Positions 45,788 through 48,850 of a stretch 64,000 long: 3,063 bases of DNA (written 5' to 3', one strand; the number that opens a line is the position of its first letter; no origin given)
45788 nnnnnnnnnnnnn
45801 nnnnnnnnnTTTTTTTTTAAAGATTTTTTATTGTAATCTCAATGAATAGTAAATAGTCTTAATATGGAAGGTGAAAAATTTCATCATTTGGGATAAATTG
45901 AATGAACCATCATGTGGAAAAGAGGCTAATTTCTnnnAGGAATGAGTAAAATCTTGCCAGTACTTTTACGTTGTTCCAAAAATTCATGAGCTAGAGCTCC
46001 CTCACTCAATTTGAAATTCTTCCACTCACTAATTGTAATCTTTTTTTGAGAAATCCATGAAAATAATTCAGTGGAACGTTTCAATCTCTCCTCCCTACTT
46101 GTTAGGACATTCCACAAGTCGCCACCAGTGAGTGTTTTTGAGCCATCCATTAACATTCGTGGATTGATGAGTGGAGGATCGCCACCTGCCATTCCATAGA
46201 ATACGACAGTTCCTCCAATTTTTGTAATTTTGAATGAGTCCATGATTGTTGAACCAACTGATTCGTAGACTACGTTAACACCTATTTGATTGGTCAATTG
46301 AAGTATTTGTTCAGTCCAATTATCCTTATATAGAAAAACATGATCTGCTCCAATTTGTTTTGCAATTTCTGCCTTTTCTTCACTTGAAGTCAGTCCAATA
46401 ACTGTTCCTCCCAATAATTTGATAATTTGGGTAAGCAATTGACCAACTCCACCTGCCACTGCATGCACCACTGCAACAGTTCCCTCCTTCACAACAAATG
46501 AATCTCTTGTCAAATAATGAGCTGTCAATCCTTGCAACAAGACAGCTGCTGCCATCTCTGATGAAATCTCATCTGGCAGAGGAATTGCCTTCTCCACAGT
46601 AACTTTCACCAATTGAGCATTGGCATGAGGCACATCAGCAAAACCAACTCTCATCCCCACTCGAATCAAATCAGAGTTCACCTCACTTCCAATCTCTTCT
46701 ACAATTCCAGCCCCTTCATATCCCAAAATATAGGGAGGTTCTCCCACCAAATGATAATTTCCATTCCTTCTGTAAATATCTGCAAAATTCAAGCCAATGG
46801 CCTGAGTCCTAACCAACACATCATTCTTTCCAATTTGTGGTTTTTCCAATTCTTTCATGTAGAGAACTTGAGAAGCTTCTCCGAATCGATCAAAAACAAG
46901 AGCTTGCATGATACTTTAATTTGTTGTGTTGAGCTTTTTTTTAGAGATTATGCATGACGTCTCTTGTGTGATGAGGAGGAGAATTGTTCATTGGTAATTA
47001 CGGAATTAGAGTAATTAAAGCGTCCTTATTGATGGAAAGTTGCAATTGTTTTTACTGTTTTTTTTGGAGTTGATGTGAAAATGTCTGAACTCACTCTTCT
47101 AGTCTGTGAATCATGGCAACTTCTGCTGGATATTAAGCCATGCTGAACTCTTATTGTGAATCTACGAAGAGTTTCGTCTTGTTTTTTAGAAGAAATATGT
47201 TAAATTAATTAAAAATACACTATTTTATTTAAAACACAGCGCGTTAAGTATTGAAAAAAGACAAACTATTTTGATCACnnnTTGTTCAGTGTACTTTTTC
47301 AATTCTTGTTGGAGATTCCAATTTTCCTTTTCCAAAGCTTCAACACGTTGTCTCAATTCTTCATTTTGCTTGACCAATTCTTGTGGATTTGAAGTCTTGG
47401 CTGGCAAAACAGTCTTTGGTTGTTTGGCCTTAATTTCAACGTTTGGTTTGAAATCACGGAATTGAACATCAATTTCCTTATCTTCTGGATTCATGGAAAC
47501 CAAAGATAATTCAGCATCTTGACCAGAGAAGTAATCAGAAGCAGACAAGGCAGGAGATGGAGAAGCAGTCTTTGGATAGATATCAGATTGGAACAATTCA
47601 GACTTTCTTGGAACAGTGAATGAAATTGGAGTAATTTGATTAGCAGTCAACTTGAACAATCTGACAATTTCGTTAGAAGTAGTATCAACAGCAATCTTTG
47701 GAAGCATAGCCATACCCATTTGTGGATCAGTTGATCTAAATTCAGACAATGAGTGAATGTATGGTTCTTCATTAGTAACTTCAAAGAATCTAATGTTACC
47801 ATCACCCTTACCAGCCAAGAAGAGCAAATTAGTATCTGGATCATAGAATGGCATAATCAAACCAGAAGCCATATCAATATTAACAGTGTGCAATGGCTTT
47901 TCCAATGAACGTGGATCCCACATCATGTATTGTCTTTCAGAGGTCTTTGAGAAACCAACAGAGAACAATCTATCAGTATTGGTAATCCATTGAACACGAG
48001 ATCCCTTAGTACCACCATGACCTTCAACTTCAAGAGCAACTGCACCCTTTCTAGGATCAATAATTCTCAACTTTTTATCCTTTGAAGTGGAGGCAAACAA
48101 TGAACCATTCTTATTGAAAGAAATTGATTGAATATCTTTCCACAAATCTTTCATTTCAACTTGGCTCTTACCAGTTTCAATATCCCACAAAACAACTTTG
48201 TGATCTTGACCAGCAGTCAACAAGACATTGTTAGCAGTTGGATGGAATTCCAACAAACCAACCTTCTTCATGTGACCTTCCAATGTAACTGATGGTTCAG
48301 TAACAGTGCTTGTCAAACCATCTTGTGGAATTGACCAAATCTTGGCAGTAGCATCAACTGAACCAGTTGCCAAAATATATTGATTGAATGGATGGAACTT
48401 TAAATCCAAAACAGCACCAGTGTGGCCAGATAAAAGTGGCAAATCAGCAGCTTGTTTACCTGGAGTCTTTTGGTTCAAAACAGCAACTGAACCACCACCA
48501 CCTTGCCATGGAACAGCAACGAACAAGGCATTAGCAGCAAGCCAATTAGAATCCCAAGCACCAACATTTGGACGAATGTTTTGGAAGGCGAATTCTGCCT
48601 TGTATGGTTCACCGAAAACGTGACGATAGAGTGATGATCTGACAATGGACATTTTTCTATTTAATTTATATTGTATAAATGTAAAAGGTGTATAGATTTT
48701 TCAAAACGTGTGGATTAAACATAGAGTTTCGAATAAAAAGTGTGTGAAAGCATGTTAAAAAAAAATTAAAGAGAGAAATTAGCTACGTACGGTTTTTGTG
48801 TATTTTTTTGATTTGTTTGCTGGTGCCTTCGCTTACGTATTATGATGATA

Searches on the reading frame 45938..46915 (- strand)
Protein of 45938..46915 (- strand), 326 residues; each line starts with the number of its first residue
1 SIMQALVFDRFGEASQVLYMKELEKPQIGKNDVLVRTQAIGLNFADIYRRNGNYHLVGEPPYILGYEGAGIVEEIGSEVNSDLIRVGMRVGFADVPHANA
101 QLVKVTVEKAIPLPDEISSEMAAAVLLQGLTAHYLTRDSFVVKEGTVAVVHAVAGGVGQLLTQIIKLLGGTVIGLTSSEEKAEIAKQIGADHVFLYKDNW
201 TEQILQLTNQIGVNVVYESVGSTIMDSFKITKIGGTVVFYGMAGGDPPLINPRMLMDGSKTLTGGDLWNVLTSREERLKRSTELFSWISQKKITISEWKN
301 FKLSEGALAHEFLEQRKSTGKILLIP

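Call 22: search_protein_families(library=pfam, proteins=[window:45938-46915:-], max_evalue=0.001)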
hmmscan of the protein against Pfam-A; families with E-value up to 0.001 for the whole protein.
window:45938-46915:- (326 aa): 3 families
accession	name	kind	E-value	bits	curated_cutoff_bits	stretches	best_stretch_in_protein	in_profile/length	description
PF00107.32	ADH_zinc_N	-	1.4e-25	90.1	31.8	1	156-264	1-111/129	Zinc-binding dehydrogenase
PF13602.12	ADH_zinc_N_2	-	4.6e-16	60.4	27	1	188-324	1-134/134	Zinc-binding dehydrogenase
PF08240.17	ADH_N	-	1.9e-11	44.5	23.5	1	29-94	1-64/104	Alcohol dehydrogenase GroES-like domain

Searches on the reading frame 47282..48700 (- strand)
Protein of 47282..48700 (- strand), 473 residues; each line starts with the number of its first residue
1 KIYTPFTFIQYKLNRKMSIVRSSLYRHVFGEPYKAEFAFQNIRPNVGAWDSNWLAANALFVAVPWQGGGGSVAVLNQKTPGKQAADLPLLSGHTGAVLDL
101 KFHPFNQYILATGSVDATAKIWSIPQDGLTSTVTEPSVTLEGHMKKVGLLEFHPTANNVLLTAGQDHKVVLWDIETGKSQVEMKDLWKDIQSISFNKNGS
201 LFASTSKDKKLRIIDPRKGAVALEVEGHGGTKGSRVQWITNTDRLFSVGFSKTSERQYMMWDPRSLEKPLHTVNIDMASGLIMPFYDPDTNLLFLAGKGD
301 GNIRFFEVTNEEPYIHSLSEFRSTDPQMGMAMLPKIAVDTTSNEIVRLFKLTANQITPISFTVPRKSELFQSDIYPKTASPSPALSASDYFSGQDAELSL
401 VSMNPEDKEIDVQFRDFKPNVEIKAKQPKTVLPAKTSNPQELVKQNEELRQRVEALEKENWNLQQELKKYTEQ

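Call 22: search_protein_families(library=pfam, proteins=[window:47282-48700:-], max_evalue=0.001)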
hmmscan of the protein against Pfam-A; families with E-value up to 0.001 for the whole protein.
window:47282-48700:- (473 aa): 26 families (the best 25 are shown)
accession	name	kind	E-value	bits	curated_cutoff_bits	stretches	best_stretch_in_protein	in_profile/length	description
PF25174.1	Beta-prop_THOC3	-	1.7e-31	109.7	305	2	93-308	1-200/272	THOC3 beta-propeller domain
PF08953.17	DUF1899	-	1.2e-21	76.8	20.7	1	19-82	2-66/66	Domain of unknown function (DUF1899)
PF24814.1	WD40_Prp19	-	1.3e-21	77.4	320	1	85-309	40-248/281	Prp19 WD40 domain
PF00400.38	WD40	-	2.9e-21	75.4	27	1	90-123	7-39/39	WD domain, G-beta repeat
PF25173.1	Beta-prop_WDR3_1st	-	2e-19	70.4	154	1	88-229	23-155/184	WDR3 first beta-propeller domain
PF16300.11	WD40_4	-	1.1e-18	67.2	27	1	356-397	1-43/44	Type of WD40 repeat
PF24807.1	WD40_CDC20-Fz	-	1.8e-16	60.8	200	2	89-180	130-215/292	CDC20/Fizzy WD40 domain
PF24817.1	WD40_WDHD1_1st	-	6e-14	52.3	109.9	0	89-130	123-163/291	WDHD1 first WD40 domain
PF23414.1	Beta-prop_EML_2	-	6e-13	49.2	90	1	150-227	4-79/266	Echinoderm microtubule-associated protein second beta-propeller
PF24796.1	WDR55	-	9.7e-13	48.2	200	2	187-317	53-175/296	WDR55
PF24105.1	Beta-prop_CAF1B_HIR1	-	1.1e-12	48.1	80.5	1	139-225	125-210/383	CAF1B/HIR1 beta-propeller domain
PF25175.1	Beta-prop_WDR5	-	2.5e-12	47.1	250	2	90-181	6-88/296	WDR5 beta-propeller domain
PF25168.1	Beta-prop_WDR36-Utp21_2nd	-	9.9e-11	42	84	1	155-230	167-241/335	WDR36/Utp21 second beta-propeller domain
PF25391.1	WD40_Gbeta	-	1.8e-10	40.8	150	1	156-231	153-228/340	G protein beta WD-40 repeat protein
PF23609.1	Beta-prop_EIPR1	-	3.5e-10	40.2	54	2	93-172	203-280/280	EIPR1 beta-propeller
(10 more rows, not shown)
